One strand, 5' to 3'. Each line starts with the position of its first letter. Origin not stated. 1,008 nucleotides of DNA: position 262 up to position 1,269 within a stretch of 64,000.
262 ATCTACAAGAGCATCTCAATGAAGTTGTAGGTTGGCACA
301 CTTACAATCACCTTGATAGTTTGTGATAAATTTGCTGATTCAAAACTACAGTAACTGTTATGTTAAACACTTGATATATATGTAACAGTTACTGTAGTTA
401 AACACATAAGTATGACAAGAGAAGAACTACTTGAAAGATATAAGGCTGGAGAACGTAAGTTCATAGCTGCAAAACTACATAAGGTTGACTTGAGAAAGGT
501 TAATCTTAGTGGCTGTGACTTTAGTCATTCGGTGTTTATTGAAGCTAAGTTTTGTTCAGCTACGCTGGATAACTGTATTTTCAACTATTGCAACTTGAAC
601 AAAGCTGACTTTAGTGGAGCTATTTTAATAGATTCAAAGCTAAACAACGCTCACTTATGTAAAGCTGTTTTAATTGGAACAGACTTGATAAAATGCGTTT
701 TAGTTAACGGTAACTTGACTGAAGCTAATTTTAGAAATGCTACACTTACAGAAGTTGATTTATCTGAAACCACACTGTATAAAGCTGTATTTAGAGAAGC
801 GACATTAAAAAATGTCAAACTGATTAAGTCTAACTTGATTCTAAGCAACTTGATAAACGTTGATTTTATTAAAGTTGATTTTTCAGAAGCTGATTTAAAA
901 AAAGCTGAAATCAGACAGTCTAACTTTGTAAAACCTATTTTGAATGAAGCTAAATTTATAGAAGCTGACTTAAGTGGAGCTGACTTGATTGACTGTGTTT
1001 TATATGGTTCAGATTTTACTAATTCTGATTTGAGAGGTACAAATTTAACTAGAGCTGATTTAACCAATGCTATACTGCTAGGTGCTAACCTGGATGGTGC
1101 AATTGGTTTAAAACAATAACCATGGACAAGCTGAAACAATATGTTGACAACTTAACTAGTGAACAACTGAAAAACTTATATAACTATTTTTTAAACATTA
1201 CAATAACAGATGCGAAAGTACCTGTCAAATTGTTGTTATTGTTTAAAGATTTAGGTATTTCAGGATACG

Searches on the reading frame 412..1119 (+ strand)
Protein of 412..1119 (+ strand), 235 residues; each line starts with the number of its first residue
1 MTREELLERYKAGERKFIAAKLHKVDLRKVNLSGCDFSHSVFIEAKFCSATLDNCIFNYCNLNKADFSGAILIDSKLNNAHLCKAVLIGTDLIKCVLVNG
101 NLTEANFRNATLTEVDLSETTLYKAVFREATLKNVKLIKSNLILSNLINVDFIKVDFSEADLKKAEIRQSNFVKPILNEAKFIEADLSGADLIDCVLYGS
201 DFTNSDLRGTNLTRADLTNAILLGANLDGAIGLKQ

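Call 82: search_protein_families(library=pfam, proteins=[window:412-1119:+], max_evalue=0.01)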
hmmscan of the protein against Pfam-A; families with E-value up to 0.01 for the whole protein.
window:412-1119:+ (235 aa): 5 families
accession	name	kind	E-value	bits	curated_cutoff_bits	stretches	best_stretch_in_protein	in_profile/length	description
PF00805.28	Pentapeptide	-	1.4e-57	191.2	20.2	8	177-214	3-40/40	Pentapeptide repeats (8 copies)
PF13599.13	Pentapeptide_4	-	5.4e-29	100.5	38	3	146-220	2-76/78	Pentapeptide repeat region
PF13576.12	Pentapeptide_3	-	1.9e-20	73.2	27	2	29-70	3-47/48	Pentapeptide repeats (9 copies)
PF23894.2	LD_SV2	-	1.1e-09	38.9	29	1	14-80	24-90/92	SV2A/B/C luminal domain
PF25296.1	Decapeptide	-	0.00065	20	45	0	40-79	5-44/74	Decapeptide repeat region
